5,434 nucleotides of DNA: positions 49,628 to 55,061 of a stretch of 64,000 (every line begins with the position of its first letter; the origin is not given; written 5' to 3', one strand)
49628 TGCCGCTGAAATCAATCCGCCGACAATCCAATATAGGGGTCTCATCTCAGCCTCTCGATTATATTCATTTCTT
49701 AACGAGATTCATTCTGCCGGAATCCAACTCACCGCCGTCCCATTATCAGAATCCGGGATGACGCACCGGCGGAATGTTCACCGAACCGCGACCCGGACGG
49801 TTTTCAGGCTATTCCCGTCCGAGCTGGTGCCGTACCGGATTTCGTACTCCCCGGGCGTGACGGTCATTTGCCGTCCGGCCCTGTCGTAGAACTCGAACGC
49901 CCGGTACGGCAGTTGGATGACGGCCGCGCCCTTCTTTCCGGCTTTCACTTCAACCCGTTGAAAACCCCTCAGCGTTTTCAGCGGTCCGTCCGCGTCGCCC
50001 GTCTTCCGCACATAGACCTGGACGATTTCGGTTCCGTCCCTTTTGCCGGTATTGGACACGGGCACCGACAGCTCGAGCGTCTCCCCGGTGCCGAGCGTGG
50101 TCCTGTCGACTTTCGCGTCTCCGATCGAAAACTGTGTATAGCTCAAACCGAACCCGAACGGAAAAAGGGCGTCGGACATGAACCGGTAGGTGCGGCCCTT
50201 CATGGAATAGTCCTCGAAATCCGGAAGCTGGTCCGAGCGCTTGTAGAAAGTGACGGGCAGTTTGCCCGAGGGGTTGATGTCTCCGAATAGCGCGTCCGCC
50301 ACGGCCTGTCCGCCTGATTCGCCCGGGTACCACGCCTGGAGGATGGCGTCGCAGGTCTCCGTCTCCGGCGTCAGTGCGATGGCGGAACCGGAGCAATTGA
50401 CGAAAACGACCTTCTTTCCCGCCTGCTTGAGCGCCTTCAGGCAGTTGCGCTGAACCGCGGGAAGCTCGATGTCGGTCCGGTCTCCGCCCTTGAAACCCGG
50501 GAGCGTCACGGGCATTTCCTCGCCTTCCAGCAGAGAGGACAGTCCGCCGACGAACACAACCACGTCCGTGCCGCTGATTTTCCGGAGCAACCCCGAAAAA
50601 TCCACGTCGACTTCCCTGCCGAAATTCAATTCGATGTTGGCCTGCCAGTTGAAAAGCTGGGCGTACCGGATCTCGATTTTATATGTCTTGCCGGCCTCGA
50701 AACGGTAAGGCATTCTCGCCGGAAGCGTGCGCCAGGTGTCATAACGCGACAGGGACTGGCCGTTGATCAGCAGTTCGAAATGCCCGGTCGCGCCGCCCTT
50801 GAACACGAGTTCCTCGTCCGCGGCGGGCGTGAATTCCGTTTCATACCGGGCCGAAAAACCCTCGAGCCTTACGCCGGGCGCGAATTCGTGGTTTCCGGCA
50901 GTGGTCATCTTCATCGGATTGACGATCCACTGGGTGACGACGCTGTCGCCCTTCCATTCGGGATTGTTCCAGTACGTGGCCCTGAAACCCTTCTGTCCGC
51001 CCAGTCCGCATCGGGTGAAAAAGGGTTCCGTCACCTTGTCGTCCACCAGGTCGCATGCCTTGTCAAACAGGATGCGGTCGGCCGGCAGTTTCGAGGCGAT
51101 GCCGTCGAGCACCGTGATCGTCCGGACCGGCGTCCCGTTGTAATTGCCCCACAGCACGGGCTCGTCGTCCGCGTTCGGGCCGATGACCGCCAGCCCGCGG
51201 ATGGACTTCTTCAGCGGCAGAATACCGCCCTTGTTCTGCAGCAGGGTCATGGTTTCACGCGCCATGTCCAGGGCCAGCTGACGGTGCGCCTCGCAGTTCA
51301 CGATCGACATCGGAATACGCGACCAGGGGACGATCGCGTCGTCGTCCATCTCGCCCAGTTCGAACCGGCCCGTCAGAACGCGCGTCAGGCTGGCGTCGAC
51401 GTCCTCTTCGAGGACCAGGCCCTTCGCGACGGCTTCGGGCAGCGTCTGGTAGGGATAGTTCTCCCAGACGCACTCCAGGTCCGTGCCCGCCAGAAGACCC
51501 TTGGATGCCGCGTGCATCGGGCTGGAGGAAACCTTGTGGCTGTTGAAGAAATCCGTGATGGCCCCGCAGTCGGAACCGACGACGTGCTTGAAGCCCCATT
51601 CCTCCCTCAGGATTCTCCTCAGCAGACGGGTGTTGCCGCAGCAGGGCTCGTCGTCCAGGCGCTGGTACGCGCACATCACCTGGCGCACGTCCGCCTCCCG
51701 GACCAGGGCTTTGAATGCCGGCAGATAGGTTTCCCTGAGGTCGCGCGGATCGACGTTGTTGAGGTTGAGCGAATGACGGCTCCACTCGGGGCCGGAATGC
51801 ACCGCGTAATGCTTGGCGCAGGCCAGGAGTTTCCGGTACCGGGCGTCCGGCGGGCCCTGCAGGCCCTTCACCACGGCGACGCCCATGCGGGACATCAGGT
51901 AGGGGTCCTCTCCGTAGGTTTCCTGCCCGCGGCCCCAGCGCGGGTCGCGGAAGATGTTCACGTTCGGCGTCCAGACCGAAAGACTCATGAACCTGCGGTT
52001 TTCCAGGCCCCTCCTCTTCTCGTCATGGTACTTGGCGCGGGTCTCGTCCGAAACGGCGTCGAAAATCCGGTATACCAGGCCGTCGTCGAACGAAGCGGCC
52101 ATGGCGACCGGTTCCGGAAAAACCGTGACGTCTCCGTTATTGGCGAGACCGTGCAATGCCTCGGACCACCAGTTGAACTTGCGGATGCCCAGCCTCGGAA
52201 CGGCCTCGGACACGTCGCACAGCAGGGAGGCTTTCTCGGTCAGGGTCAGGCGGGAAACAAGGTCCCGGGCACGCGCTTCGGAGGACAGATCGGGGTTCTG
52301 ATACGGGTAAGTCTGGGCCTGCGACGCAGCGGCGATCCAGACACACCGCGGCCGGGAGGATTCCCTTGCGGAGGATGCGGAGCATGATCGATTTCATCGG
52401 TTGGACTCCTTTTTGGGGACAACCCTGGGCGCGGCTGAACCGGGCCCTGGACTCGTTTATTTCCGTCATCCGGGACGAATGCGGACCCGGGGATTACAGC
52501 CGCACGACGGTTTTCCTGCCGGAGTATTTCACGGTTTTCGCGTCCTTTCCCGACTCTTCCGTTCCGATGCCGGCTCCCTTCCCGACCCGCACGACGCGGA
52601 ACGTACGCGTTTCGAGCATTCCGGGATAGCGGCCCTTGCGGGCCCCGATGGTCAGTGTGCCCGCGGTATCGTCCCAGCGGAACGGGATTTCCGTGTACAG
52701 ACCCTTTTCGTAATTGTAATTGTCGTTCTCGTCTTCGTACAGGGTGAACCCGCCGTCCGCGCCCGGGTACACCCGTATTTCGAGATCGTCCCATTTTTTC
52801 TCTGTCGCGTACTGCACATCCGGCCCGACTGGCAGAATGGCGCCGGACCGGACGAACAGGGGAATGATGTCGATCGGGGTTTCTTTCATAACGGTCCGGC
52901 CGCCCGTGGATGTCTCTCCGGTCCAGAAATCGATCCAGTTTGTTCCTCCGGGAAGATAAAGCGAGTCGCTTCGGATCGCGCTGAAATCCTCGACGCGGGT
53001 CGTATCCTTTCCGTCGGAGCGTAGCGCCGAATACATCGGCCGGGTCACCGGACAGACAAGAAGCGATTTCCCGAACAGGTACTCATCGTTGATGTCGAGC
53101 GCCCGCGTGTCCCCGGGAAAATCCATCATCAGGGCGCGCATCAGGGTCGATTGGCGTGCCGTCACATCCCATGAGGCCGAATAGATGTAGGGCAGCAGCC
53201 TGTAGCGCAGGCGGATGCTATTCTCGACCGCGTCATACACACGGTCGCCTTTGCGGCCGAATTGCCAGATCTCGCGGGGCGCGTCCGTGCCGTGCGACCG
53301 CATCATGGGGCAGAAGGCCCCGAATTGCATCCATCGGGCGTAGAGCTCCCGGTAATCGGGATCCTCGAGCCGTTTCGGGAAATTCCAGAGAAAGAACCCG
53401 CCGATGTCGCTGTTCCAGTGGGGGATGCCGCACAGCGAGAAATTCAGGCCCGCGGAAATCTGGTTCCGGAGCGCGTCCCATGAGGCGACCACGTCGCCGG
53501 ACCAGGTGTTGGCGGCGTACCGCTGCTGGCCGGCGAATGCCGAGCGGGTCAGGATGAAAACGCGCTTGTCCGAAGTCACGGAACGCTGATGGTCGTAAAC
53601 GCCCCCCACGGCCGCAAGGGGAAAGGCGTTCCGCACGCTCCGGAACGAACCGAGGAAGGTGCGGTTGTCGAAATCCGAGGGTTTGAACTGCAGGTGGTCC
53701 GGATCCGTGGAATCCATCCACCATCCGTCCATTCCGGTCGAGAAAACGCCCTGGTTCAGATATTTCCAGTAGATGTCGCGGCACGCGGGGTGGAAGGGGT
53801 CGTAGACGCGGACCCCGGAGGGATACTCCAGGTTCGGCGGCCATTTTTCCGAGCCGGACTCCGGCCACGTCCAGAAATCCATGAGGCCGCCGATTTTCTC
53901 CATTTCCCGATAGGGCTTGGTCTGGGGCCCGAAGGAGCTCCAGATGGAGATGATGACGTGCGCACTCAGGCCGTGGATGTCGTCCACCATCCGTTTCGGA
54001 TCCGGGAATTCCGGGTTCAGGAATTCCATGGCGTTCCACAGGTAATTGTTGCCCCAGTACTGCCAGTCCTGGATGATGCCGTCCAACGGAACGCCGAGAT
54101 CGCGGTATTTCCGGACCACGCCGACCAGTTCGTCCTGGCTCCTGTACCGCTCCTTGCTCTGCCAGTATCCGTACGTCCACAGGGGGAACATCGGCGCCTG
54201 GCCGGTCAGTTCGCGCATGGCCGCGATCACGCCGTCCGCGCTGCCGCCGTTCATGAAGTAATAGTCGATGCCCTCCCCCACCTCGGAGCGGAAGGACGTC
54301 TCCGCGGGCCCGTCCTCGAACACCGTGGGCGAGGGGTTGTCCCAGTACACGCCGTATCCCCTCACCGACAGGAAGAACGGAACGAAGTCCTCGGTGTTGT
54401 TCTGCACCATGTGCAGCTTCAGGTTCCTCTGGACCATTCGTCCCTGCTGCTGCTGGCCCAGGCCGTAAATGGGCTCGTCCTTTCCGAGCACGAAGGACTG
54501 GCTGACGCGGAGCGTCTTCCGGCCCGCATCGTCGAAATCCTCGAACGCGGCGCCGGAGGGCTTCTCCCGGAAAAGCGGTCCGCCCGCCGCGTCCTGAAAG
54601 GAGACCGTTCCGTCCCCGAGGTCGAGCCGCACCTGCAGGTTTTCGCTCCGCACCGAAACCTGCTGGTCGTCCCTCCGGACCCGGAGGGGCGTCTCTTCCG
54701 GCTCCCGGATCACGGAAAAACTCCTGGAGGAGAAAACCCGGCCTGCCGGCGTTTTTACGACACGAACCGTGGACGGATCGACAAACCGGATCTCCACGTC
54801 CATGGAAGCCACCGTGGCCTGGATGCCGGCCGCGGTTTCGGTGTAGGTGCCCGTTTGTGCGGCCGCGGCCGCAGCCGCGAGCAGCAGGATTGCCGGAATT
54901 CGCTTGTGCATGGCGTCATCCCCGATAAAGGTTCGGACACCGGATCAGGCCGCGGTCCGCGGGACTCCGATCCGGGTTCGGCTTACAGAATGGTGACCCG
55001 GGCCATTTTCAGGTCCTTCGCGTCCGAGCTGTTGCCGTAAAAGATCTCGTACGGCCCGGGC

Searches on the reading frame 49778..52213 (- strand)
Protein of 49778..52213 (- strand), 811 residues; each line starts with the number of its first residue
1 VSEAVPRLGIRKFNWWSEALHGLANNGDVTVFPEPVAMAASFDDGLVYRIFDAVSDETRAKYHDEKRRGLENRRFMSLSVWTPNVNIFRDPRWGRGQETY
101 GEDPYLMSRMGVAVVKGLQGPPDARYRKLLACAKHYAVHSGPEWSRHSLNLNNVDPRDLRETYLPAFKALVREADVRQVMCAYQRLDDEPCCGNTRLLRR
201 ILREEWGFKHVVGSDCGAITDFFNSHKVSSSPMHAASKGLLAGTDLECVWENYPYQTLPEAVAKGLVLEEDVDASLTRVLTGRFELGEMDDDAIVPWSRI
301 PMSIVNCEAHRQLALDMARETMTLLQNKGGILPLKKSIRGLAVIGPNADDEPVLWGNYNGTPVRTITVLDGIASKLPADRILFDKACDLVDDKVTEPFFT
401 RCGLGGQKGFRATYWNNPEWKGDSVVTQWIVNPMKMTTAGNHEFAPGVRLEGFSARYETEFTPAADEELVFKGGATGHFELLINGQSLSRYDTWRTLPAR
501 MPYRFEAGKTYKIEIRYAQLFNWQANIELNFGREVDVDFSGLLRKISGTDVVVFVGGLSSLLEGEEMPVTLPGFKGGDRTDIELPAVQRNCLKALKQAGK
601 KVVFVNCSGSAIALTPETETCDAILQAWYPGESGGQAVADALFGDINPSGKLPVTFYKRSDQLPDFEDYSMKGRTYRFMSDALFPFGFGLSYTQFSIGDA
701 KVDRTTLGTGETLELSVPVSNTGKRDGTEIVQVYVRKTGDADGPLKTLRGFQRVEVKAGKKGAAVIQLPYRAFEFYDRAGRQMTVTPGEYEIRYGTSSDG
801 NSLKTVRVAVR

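Call 73: search_protein_families(library=pfam, proteins=[window:49778-52213:-], max_evalue=0.00001)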
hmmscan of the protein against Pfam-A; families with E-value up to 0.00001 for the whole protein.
window:49778-52213:- (811 aa): 4 families
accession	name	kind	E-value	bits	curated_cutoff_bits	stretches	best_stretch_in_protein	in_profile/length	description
PF01915.27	Glyco_hydro_3_C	-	1.4e-52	179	31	1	322-692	1-200/200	Glycosyl hydrolase family 3 C-terminal domain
PF00933.27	Glyco_hydro_3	-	1e-42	147.2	27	1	15-281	67-315/316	Glycosyl hydrolase family 3 N terminal domain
PF14310.12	Fn3-like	-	1.1e-17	64.3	25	1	729-798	1-71/71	Fibronectin type III-like domain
PF07691.17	PA14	-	2.6e-08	34.2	24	1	407-529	2-131/147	PA14 domain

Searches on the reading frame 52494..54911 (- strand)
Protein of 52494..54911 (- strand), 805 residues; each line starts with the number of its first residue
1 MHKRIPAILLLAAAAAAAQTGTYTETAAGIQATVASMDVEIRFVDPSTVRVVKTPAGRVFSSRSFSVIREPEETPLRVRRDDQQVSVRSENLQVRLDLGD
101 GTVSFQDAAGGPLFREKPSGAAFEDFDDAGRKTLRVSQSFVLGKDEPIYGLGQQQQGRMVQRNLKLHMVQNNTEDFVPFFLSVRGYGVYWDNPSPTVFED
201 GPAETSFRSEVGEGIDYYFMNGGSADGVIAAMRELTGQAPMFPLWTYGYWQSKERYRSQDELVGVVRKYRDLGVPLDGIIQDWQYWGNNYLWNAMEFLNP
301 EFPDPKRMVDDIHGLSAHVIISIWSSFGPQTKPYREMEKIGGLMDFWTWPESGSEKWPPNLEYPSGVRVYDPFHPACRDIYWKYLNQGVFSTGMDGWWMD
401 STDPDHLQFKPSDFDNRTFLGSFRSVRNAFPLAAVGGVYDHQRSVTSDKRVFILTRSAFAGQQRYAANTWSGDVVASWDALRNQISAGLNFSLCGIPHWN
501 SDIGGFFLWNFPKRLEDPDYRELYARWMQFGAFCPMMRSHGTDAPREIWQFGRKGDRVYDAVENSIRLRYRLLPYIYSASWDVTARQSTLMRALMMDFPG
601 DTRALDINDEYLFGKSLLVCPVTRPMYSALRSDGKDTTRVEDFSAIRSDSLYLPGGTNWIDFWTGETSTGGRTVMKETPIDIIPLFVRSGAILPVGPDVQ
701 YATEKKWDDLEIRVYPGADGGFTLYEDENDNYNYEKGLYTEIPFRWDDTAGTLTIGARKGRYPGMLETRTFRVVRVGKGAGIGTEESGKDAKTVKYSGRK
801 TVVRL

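Call 73: search_protein_families(library=pfam, proteins=[window:52494-54911:-], max_evalue=0.00001)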
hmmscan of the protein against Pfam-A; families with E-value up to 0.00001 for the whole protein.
window:52494-54911:- (805 aa): 4 families
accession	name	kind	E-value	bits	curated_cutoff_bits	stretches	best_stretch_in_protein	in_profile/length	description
PF01055.32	Glyco_hydro_31_2nd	-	1.6e-94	317.4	23.5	1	240-579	2-328/328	Glycosyl hydrolases family 31 TIM-barrel domain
PF17137.9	DUF5110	-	1.5e-23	83.1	27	1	710-777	2-70/71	Domain of unknown function (DUF5110)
PF21365.3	Glyco_hydro_31_3rd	-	2.4e-22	79.6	24.4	1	588-693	2-87/87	Glycosyl hydrolase family 31 C-terminal domain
PF13802.12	Gal_mutarotas_2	-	9.5e-19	68.8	27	1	39-199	2-184/184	Glycosyl hydrolase 31 N-terminal galactose mutarotase-like domain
